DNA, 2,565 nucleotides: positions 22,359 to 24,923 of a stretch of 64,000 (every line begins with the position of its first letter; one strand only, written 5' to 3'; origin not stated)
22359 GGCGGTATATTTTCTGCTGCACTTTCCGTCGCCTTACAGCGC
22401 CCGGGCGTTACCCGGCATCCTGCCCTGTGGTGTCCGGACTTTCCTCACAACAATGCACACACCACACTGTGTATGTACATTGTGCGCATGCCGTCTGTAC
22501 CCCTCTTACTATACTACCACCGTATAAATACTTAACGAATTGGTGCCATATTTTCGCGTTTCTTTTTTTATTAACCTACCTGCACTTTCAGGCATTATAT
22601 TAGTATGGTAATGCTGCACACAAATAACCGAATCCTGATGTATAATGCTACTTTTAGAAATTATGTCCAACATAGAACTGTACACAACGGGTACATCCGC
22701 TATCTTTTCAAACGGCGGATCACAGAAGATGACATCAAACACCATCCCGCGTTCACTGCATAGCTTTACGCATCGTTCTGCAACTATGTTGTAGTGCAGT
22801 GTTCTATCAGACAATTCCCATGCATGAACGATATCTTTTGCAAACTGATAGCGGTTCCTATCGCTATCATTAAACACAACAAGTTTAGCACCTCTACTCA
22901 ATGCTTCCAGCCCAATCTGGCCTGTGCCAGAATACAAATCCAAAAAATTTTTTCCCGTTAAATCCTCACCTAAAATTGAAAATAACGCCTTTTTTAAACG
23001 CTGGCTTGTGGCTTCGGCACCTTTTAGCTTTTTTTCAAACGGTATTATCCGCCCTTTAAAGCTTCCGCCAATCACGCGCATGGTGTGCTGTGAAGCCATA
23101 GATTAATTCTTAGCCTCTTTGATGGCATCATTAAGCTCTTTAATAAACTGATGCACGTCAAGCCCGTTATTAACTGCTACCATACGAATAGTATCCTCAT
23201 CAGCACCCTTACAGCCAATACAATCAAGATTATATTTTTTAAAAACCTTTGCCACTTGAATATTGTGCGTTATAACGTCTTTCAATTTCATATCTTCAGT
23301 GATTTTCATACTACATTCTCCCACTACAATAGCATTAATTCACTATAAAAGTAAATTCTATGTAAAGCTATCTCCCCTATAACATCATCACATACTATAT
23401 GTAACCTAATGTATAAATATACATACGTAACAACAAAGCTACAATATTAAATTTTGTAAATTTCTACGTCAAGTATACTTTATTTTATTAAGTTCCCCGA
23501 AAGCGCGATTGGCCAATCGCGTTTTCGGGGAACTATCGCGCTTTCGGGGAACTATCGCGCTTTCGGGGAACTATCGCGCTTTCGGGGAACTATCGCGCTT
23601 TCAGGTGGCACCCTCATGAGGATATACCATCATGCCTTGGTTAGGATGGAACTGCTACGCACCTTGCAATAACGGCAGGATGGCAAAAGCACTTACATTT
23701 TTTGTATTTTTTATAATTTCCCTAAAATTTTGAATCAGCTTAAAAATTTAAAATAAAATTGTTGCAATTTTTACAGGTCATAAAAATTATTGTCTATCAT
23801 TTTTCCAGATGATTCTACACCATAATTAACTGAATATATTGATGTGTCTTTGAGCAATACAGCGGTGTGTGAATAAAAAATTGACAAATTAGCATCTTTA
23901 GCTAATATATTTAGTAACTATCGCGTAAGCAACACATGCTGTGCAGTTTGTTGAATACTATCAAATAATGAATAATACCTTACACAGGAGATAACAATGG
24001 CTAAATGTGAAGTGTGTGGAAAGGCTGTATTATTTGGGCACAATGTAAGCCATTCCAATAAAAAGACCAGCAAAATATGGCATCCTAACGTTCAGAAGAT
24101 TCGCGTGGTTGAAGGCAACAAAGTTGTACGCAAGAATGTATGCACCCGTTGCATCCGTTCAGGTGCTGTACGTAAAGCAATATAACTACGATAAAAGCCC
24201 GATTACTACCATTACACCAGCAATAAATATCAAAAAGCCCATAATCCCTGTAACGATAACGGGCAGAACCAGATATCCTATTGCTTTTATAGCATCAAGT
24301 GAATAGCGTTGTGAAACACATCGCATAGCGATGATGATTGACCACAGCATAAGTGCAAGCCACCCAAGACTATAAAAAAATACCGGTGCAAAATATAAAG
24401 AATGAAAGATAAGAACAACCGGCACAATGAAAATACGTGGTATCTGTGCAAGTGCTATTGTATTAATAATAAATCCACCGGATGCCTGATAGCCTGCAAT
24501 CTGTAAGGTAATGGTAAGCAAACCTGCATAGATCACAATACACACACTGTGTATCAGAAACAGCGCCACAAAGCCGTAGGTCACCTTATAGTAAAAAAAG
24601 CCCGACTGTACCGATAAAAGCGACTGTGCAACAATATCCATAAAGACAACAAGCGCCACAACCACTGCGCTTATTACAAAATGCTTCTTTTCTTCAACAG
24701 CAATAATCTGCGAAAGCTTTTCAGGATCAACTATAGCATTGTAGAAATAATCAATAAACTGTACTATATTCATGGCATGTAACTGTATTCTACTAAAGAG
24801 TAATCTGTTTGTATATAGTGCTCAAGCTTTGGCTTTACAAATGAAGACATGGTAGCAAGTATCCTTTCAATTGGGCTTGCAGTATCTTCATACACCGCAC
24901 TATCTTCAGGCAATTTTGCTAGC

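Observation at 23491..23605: A 44-bp palindrome plus a 19-bp tandem array built from the over-represented motif, upstream of rpmB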

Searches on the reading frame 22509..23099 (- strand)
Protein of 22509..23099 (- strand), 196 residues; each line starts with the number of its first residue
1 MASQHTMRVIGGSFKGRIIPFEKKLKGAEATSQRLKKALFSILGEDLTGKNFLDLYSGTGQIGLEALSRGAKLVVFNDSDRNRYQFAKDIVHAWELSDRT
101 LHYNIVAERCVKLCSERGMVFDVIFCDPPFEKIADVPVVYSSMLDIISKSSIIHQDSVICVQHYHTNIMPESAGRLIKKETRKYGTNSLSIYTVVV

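Call 23: search_protein_families(library=pfam, proteins=[window:22509-23099:-])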
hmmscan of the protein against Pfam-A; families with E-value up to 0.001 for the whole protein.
window:22509-23099:- (196 aa): 3 families
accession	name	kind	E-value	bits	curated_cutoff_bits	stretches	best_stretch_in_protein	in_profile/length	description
PF03602.21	Cons_hypoth95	-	3.4e-35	121.8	24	1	7-192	1-181/182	Conserved hypothetical protein 95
PF05175.20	MTS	-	8.3e-05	22.7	23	1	38-135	22-113/170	Methyltransferase small domain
PF02086.21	MethyltransfD12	-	0.00094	19.4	22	0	37-92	10-63/253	D12 class N6 adenine-specific DNA methyltransferase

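Call 69: find_homologous_proteins(query=window:22512-23099:-, max_evalue=1e-30)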
Query window:22512-23099:- (196 aa): 48 proteins with E <= 1e-30 among 682 candidates.
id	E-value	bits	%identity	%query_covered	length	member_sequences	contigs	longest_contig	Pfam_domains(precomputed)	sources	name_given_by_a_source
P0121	3.0e-125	433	100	100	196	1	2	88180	PF03602.22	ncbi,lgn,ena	-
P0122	2.9e-108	378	86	100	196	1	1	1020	PF03602.22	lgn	-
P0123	2.0e-107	375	85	100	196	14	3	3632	PF03602.22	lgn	-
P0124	5.9e-104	364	84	100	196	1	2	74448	PF03602.22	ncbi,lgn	ncbi:MAG: RsmD family RNA methyltransferase [Spirochaetota bacterium]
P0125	5.9e-104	364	84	100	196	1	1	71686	PF03602.22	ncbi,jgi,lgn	ncbi:MAG: 16S rRNA (guanine(966)-N(2))-methyltransferase RsmD [Spirochaetota bacterium]|jgi:16S rRNA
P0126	2.6e-103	362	83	99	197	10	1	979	PF03602.22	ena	-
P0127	7.4e-102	357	80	99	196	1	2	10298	PF03602.22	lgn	-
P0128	1.0e-101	356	81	99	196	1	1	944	PF03602.22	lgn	-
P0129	1.0e-101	356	81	99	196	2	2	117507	PF03602.22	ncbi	-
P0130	1.0e-101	356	81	99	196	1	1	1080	PF03602.22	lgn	-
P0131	2.0e-100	352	78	100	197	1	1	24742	PF03602.22,PF02086.22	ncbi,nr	ncbi:MAG: 16S rRNA (guanine(966)-N(2))-methyltransferase RsmD [Spirochaetes bacterium]|nr:16S rRNA (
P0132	1.3e-99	349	80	99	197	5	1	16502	PF03602.22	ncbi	ncbi:MAG: 16S rRNA (guanine(966)-N(2))-methyltransferase RsmD [Spirochaetota bacterium]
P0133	4.3e-99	348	81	99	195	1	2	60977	PF05175.21,PF03602.22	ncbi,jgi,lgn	-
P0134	7.1e-98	344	77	99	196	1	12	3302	PF03602.22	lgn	-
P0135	4.4e-85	302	69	99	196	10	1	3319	PF03602.22,PF02086.22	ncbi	-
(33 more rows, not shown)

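Call 70: find_encoding_contigs(protein=P0125, flank=10000, max_places=1)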
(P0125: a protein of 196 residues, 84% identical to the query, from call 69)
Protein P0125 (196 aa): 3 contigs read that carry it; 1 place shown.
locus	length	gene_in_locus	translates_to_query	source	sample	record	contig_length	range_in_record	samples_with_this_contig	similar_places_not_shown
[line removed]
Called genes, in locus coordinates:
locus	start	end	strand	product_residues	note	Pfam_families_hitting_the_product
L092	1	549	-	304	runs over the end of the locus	PF00005:ABC_tran, PF13304:AAA_21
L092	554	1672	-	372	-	PF12679:ABC2_membrane_2, PF12698:ABC2_membrane_3, PF01061:ABC2_membrane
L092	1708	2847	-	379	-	PF12679:ABC2_membrane_2, PF12698:ABC2_membrane_3, PF01061:ABC2_membrane, PF12730:ABC2_membrane_4 (weak)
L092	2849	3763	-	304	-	PF00005:ABC_tran, PF13304:AAA_21 (faint), PF13732:DrrA1-3_C (weak)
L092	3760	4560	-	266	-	PF25917:BSH_RND, PF25973:BSH_CzcB, PF25876:HH_MFP_RND, PF25954:Beta-barrel_RND_2, PF25990:Beta-barrel_YknX, PF26002:Beta-barrel_AprE (weak)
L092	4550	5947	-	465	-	PF02321:OEP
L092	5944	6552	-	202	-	PF00440:TetR_N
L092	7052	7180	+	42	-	-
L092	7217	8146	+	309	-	PF00574:CLP_protease (weak), PF25145:NfeD1b_N, PF01343:Peptidase_S49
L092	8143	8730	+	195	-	-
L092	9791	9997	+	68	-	PF08984:DUF1858, PF04405:ScdA_N (weak)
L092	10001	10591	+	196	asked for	PF03602:Cons_hypoth95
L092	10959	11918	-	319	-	PF00891:Methyltransf_2, PF13489:Methyltransf_23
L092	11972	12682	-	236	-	PF01209:Ubie_methyltran, PF02353:CMAS (weak), PF13489:Methyltransf_23, PF13847:Methyltransf_31, PF08241:Methyltransf_11, PF08242:Methyltransf_12, PF13649:Methyltransf_25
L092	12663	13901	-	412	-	PF13439:Glyco_transf_4, PF13579:Glyco_trans_4_4, PF20706:GT4-conflict, PF00534:Glycos_transf_1, PF13692:Glyco_trans_1_4, PF13524:Glyco_trans_1_2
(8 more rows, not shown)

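Call 71: find_encoding_contigs(protein=P0124, flank=10000, max_places=1)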
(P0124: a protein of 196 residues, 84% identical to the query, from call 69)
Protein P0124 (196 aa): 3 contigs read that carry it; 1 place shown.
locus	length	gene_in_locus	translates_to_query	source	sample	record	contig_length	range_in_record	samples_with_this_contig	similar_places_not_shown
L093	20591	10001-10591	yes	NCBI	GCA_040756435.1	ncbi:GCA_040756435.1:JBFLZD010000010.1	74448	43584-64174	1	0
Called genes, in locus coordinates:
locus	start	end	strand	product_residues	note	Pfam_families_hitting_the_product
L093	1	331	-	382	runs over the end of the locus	PF12679:ABC2_membrane_2, PF12698:ABC2_membrane_3, PF01061:ABC2_membrane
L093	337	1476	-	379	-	PF12679:ABC2_membrane_2, PF12698:ABC2_membrane_3, PF01061:ABC2_membrane, PF12730:ABC2_membrane_4 (weak)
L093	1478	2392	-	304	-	PF00005:ABC_tran, PF13304:AAA_21 (faint), PF13732:DrrA1-3_C (weak)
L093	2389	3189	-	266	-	PF25917:BSH_RND, PF25973:BSH_CzcB, PF25876:HH_MFP_RND, PF25954:Beta-barrel_RND_2, PF25990:Beta-barrel_YknX, PF26002:Beta-barrel_AprE (weak)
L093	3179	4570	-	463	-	PF02321:OEP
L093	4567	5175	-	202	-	PF00440:TetR_N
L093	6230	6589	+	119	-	-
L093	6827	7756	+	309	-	PF00574:CLP_protease (weak), PF25145:NfeD1b_N, PF01343:Peptidase_S49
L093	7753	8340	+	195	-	-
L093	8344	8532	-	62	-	PF00830:Ribosomal_L28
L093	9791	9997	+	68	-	PF08984:DUF1858, PF04405:ScdA_N (weak)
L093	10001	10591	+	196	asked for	PF03602:Cons_hypoth95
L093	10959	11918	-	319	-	PF00891:Methyltransf_2, PF13489:Methyltransf_23 (weak), PF08241:Methyltransf_11 (faint)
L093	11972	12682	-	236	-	PF01209:Ubie_methyltran, PF02353:CMAS (weak), PF13489:Methyltransf_23, PF13847:Methyltransf_31, PF08241:Methyltransf_11, PF08242:Methyltransf_12, PF13649:Methyltransf_25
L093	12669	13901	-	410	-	PF13439:Glyco_transf_4, PF13579:Glyco_trans_4_4, PF20706:GT4-conflict, PF00534:Glycos_transf_1, PF13692:Glyco_trans_1_4, PF13524:Glyco_trans_1_2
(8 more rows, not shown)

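Call 72: find_encoding_contigs(protein=P0129, flank=10000, max_places=1)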
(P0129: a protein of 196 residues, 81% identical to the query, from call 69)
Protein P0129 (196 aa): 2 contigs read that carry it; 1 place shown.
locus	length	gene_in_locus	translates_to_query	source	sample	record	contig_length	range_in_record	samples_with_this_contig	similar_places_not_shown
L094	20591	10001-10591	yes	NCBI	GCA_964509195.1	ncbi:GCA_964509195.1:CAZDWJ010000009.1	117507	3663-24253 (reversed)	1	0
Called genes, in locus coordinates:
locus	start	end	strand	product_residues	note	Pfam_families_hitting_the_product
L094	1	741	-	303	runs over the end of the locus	PF00005:ABC_tran, PF13304:AAA_21 (weak)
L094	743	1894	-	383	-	PF12679:ABC2_membrane_2, PF12698:ABC2_membrane_3, PF01061:ABC2_membrane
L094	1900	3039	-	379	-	PF12679:ABC2_membrane_2, PF12698:ABC2_membrane_3, PF01061:ABC2_membrane, PF12730:ABC2_membrane_4 (weak)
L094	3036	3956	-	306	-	PF00005:ABC_tran, PF13304:AAA_21 (faint), PF13732:DrrA1-3_C (weak)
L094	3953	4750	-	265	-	PF25917:BSH_RND, PF25973:BSH_CzcB, PF25876:HH_MFP_RND (weak), PF25954:Beta-barrel_RND_2, PF25990:Beta-barrel_YknX, PF26002:Beta-barrel_AprE (weak)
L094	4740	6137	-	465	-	PF02321:OEP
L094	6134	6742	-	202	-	PF00440:TetR_N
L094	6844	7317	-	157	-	-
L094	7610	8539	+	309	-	PF00574:CLP_protease (weak), PF25145:NfeD1b_N, PF01343:Peptidase_S49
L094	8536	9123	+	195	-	-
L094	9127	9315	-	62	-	PF00830:Ribosomal_L28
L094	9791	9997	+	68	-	PF08984:DUF1858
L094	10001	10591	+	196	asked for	PF03602:Cons_hypoth95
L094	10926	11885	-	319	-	PF00891:Methyltransf_2, PF13489:Methyltransf_23 (weak), PF08241:Methyltransf_11 (weak), PF13649:Methyltransf_25 (weak)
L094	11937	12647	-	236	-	PF01209:Ubie_methyltran, PF02353:CMAS (weak), PF13489:Methyltransf_23, PF13847:Methyltransf_31, PF08241:Methyltransf_11, PF08242:Methyltransf_12, PF13649:Methyltransf_25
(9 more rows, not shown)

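Call 73: find_encoding_contigs(protein=P0133, flank=10000, max_places=1)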
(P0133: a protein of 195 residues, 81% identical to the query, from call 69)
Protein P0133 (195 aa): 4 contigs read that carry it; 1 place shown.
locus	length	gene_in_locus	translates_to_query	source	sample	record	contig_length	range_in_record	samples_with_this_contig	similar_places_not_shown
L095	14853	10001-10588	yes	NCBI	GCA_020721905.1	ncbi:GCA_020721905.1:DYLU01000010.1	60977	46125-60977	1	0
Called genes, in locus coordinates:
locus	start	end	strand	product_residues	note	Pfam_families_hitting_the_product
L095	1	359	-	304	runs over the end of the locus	PF00005:ABC_tran, PF13304:AAA_21 (weak)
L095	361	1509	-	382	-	PF12679:ABC2_membrane_2, PF12698:ABC2_membrane_3, PF01061:ABC2_membrane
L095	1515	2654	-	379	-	PF12679:ABC2_membrane_2, PF12698:ABC2_membrane_3, PF01061:ABC2_membrane, PF12730:ABC2_membrane_4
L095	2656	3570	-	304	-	PF00005:ABC_tran, PF13304:AAA_21 (faint), PF13732:DrrA1-3_C (weak)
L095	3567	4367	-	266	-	PF25917:BSH_RND (weak), PF25973:BSH_CzcB, PF25876:HH_MFP_RND, PF25954:Beta-barrel_RND_2, PF25990:Beta-barrel_YknX, PF26002:Beta-barrel_AprE (weak)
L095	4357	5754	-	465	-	PF02321:OEP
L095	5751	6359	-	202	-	PF00440:TetR_N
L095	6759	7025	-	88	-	-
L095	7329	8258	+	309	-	PF00574:CLP_protease (weak), PF25145:NfeD1b_N, PF01343:Peptidase_S49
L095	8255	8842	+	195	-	-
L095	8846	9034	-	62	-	PF00830:Ribosomal_L28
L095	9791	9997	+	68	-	PF08984:DUF1858, PF04405:ScdA_N (weak)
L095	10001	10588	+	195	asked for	PF03602:Cons_hypoth95, PF05175:MTS (weak)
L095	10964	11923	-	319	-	PF00891:Methyltransf_2, PF13489:Methyltransf_23 (faint), PF08241:Methyltransf_11 (weak), PF13649:Methyltransf_25 (faint)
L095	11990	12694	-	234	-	PF01209:Ubie_methyltran, PF02353:CMAS (weak), PF13489:Methyltransf_23, PF13847:Methyltransf_31, PF08241:Methyltransf_11, PF08242:Methyltransf_12, PF13649:Methyltransf_25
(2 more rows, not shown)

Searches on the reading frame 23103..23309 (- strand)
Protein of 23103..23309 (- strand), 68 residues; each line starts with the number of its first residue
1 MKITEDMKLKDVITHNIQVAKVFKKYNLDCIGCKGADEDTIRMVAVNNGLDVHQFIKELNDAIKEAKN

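Call 20: find_encoding_contigs(protein=window:23106-23309:-, flank=3000, max_places=10)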
Protein window:23106-23309:- (68 aa): 3 contigs read that carry it; 3 places shown.
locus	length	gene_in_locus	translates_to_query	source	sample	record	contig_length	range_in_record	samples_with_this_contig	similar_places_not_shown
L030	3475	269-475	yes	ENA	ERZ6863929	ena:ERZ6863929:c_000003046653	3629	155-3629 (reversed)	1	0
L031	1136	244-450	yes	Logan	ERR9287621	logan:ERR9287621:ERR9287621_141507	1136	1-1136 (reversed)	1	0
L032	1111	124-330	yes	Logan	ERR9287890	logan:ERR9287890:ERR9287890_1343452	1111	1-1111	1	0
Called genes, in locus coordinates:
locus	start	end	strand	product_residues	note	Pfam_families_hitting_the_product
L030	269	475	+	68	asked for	PF08984:DUF1858, PF04405:ScdA_N (weak)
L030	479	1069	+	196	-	PF03602:Cons_hypoth95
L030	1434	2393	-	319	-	PF00891:Methyltransf_2, PF13489:Methyltransf_23 (faint), PF08241:Methyltransf_11 (weak), PF13649:Methyltransf_25 (faint)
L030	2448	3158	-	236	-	PF01209:Ubie_methyltran, PF02353:CMAS (weak), PF13489:Methyltransf_23, PF13847:Methyltransf_31, PF08241:Methyltransf_11, PF08242:Methyltransf_12, PF13649:Methyltransf_25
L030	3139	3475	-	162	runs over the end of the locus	?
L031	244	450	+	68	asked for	PF08984:DUF1858, PF04405:ScdA_N (weak)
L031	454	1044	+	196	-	PF03602:Cons_hypoth95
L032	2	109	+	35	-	?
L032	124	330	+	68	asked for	PF08984:DUF1858, PF04405:ScdA_N (weak)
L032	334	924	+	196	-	PF03602:Cons_hypoth95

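Call 23: search_protein_families(library=pfam, proteins=[window:23103-23309:-])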
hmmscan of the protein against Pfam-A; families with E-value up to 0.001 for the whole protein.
window:23103-23309:- (68 aa): 2 families
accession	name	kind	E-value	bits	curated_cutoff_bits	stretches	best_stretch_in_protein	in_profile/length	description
PF08984.16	DUF1858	-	4.7e-10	39.9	32.2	1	3-56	1-59/59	Domain of unknown function (DUF1858)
PF04405.19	ScdA_N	-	4.5e-06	26.7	32.5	1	6-62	2-55/56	Domain of Unknown function (DUF542)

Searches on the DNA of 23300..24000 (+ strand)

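Call 13: search_rna_families(source=window, start=23300, end=24000, threshold=evalue, max_evalue=10)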
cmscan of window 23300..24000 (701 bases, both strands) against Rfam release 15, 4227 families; matches with E-value up to 10: 12.
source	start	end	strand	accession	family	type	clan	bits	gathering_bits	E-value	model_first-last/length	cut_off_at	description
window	23496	23530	+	RF04248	MIR7486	Gene; miRNA;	-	27.3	67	0.018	1-87/87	no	MIR7486 microRNA precursor family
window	23496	23531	+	RF03474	mir-4766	Gene; miRNA;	-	26.5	72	0.0073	1-56/56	no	mir-4766 microRNA precursor family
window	23495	23529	-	RF04248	MIR7486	Gene; miRNA;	-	26.5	67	0.027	1-87/87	no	MIR7486 microRNA precursor family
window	23630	23756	-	RF01882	TUG1_1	Gene; lncRNA;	-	21.8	80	2.4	1-145/145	no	Taurine upregulated gene 1 conserved region 1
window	23493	23532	+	RF04195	MIR6217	Gene; miRNA;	-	20.8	110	0.03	1-228/228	no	MIR6217 microRNA precursor family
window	23443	23536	-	RF04335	Plastid-rpl20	Cis-reg;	-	20.6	53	2.5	1-80/80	no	Plastid-rpl20 3UTR RNA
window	23444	23530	+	RF02432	SpF25_sRNA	Gene; sRNA;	-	20.4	48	1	1-102/102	no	Streptococcus sRNA SpF25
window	23477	23550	-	RF02996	int-alpA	Gene; sRNA;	-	19.5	35.8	0.18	1-71/71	no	int-alpA RNA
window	23492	23533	+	RF00717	mir-315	Gene; miRNA;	-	19.3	63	1.7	1-83/83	no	mir-315 microRNA precursor family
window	23485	23539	+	RF00451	MIR395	Gene; miRNA;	-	18.3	56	0.56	1-104/104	no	mir-395 microRNA precursor family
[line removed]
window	23816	23848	+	RF04037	mir-7911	Gene; miRNA;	-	16.2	60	5.1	14-49/63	no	mir-7911 microRNA precursor family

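Call 65: search_dna_similar(query=window:23330-23760:+, collection=plasmids, mode=distant, max_evalue=0.01, max_rows=10)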
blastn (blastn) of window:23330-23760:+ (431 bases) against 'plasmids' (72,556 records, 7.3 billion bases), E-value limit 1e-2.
No match.

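Call 66: search_dna_similar(query=window:23330-23760:+, collection=phages, mode=distant, max_evalue=0.01, max_rows=10)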
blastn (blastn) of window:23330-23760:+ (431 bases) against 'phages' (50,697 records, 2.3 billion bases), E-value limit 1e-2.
No match.

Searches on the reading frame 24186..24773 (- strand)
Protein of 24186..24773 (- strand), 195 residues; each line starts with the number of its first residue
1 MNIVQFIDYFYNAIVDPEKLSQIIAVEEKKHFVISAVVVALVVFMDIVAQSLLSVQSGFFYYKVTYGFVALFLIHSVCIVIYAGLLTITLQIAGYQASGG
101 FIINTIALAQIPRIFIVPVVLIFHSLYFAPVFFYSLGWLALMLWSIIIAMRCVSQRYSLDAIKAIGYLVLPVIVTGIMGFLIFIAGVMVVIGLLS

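Call 23: search_protein_families(library=pfam, proteins=[window:24186-24773:-])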
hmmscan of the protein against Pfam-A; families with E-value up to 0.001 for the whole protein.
window:24186-24773:- (195 aa): 0 families

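Call 68: find_encoding_contigs(protein=window:24189-24773:-, flank=3000, max_places=10)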
Protein window:24189-24773:- (195 aa): 2 contigs read that carry it; 2 places shown.
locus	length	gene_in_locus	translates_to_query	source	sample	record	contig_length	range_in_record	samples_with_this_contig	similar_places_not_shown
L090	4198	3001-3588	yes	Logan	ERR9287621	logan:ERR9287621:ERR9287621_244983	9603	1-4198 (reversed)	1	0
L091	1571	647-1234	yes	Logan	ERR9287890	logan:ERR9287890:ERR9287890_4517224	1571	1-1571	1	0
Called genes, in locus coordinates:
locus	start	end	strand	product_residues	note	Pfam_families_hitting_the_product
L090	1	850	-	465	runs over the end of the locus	PF02321:OEP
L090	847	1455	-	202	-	PF00440:TetR_N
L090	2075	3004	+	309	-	PF00574:CLP_protease (weak), PF25145:NfeD1b_N, PF01343:Peptidase_S49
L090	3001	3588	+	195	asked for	-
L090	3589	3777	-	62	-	PF00830:Ribosomal_L28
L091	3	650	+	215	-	?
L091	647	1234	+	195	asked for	-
